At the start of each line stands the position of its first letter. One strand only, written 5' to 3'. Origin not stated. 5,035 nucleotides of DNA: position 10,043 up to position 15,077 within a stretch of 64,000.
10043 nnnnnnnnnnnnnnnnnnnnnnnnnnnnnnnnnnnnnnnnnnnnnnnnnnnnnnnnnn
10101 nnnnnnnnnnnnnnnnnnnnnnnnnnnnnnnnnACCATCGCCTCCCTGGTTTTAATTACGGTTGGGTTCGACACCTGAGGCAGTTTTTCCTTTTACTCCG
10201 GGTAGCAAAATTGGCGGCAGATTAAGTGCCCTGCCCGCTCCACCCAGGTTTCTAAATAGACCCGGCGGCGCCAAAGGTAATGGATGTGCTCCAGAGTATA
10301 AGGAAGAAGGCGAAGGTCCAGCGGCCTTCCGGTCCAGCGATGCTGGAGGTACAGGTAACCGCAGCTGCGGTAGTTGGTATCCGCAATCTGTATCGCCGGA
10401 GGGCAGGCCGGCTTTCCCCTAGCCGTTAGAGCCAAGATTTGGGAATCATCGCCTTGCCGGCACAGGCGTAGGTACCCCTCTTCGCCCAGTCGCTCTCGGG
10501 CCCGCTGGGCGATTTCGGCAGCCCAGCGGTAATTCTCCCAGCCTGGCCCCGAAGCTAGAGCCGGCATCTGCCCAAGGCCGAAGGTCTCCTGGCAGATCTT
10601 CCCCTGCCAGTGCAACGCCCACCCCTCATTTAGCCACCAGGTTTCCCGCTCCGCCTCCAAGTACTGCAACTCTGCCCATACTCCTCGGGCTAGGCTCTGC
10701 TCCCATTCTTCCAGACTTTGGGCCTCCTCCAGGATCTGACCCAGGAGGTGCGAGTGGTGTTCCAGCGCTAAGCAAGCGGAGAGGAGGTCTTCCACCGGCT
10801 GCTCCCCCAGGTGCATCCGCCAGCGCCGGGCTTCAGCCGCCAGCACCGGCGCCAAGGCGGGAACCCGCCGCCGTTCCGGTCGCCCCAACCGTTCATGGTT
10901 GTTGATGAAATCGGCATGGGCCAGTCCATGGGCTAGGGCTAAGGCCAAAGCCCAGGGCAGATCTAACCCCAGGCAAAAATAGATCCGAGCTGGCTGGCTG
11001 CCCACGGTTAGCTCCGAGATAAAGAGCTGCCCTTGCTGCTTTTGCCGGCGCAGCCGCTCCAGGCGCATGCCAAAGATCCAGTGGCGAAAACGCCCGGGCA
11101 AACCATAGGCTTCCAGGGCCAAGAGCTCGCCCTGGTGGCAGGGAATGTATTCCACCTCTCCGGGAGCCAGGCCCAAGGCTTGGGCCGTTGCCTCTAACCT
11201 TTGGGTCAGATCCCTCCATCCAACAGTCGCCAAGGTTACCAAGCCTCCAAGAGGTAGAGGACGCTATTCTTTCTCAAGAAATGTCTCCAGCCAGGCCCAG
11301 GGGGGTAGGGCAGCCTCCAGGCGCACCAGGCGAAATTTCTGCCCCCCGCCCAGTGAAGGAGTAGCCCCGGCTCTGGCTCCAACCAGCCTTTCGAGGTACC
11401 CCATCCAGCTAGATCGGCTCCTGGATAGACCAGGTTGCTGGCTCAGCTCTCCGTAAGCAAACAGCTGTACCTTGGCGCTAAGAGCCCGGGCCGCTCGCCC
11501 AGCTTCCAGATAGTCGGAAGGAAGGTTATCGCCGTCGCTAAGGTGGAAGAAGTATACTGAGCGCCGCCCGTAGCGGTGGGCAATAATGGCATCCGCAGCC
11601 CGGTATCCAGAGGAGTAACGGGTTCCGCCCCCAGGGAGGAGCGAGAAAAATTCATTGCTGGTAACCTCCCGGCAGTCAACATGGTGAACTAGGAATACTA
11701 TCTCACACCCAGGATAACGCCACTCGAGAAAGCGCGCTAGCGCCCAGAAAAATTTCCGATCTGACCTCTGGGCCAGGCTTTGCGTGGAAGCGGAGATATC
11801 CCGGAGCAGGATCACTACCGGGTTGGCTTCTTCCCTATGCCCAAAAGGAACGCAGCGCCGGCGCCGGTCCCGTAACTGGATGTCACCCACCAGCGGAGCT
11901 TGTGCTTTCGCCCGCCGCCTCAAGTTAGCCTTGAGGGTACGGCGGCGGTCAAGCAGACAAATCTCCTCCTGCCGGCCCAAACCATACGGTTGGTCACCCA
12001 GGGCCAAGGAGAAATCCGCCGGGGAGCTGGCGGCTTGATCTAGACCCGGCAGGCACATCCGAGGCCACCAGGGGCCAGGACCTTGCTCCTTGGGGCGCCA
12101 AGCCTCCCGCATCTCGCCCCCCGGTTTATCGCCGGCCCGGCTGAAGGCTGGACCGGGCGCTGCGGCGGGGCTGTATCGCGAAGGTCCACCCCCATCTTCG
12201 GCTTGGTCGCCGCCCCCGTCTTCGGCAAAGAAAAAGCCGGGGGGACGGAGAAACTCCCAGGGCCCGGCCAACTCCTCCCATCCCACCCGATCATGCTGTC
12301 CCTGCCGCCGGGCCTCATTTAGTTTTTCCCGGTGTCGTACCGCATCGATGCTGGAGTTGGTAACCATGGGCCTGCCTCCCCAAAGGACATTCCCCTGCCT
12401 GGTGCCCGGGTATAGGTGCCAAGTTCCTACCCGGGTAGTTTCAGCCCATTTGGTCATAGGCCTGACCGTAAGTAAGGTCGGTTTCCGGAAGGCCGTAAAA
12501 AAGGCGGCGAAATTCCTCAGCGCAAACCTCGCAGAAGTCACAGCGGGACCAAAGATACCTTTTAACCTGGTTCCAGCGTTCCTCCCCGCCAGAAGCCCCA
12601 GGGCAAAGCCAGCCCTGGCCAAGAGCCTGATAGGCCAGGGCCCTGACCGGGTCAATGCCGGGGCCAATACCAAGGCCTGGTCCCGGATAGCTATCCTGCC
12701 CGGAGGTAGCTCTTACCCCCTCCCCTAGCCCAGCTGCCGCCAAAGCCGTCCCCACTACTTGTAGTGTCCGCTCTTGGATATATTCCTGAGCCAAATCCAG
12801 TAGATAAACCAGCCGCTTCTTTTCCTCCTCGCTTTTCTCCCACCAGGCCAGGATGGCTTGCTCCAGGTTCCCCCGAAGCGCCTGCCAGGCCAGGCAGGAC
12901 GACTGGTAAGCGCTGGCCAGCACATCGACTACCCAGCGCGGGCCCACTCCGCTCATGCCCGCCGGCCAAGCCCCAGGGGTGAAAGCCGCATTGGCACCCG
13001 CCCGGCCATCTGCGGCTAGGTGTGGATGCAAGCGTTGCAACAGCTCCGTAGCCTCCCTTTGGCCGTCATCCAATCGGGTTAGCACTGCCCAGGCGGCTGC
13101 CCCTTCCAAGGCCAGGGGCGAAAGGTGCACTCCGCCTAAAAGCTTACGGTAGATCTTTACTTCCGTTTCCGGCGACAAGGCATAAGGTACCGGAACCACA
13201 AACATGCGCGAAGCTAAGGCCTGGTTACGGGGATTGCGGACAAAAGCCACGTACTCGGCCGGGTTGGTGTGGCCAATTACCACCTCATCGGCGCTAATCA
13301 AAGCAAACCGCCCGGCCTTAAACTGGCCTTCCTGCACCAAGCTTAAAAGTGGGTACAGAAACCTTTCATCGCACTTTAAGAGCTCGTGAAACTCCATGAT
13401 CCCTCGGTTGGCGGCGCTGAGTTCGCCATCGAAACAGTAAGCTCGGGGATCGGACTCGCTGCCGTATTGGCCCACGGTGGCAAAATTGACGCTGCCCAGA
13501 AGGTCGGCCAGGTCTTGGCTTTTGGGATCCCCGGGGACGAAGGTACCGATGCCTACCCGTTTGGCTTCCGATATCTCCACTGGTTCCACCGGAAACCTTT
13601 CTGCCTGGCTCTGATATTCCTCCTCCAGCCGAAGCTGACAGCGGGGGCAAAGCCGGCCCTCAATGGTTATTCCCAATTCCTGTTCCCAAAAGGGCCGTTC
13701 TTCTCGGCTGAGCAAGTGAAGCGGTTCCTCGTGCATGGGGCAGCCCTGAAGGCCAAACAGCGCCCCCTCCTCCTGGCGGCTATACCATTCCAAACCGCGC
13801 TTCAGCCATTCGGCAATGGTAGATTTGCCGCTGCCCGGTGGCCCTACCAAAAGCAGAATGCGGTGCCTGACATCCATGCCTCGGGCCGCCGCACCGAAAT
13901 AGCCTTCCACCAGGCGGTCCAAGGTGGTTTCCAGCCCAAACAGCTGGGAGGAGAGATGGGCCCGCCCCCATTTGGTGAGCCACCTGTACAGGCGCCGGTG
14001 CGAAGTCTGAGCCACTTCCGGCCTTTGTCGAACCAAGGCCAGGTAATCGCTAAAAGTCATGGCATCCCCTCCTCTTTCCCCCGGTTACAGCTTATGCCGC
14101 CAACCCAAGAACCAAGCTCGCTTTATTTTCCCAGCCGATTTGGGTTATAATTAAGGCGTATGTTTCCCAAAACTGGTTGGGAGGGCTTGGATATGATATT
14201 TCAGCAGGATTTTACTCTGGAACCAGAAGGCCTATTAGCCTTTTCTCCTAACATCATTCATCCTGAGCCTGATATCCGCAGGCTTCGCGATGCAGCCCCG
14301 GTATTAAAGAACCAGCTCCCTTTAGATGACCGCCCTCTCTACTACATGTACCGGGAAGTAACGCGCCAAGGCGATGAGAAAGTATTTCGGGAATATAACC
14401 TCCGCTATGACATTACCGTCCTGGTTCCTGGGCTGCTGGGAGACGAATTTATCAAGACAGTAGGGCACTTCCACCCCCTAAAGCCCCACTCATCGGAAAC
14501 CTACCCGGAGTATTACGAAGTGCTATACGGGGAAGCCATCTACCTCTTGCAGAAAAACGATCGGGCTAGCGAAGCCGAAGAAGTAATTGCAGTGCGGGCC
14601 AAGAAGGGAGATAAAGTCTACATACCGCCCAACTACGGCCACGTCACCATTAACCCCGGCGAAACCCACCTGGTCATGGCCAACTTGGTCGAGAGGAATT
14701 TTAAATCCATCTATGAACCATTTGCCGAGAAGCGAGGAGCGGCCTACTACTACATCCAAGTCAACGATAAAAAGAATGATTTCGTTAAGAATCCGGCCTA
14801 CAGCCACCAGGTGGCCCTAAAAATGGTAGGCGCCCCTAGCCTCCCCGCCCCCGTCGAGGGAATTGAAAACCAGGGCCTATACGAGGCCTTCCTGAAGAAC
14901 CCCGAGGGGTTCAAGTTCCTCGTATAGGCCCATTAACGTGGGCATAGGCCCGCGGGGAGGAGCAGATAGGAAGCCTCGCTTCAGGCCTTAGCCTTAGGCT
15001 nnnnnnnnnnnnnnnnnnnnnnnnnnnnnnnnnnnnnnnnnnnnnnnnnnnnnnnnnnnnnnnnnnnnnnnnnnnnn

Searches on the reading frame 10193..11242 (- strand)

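Call 68: search_protein_families(library=pfam, proteins=[window:10193-11242:-], max_evalue=0.00001)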
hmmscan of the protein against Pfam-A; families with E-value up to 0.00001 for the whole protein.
window:10193-11242:- (349 aa): 2 families
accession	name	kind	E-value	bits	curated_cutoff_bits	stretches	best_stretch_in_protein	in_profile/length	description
PF04293.20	SpoVR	-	3.6e-25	89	27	2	12-163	10-163/407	SpoVR like protein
PF24755.2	SpoVR_C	-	2.6e-09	37.4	27.6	1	282-333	1-53/55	SpoVR-like C-terminal domain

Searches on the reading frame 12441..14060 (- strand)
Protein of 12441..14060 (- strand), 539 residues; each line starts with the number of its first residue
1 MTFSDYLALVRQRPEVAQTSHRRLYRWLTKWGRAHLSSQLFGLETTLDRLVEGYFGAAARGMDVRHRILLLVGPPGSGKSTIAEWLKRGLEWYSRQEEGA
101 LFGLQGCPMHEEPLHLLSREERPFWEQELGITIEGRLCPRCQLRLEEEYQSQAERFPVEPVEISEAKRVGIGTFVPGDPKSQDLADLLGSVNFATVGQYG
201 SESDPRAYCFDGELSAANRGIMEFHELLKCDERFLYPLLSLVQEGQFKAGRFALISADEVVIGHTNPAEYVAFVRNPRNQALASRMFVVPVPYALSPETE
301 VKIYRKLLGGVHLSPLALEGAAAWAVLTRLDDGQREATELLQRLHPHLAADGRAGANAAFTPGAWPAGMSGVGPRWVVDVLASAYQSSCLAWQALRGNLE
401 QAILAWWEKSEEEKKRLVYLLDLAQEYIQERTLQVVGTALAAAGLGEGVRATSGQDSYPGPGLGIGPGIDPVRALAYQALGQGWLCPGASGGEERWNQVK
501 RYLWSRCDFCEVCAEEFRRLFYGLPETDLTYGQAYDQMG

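Call 69: search_protein_families(library=pfam, proteins=[window:12441-14060:-], max_evalue=0.00001)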
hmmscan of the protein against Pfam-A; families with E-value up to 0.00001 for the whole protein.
window:12441-14060:- (539 aa): 2 families
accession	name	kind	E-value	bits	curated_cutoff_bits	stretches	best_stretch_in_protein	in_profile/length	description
PF08298.17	AAA_PrkA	-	1.9e-94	317.1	25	1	38-334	58-355/358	PrkA AAA domain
PF13191.12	AAA_16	-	8.3e-06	26.8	32.6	0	39-88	1-46/167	AAA ATPase domain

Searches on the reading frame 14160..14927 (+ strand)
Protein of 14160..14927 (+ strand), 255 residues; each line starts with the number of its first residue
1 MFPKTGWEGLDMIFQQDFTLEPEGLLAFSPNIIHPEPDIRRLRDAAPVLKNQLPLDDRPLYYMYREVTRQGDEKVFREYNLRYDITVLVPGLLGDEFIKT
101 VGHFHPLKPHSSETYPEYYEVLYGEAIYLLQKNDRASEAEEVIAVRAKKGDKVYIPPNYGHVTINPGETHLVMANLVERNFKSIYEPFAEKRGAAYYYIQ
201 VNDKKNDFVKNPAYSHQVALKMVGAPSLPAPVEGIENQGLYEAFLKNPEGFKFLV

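Call 69: search_protein_families(library=pfam, proteins=[window:14160-14927:+], max_evalue=0.00001)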
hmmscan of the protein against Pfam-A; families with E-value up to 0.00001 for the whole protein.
window:14160-14927:+ (255 aa): 1 family
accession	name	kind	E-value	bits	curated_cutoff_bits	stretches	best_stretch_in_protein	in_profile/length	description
PF06560.17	GPI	-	3.8e-44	150.6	20.7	1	43-206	5-173/182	Glucose-6-phosphate isomerase (GPI)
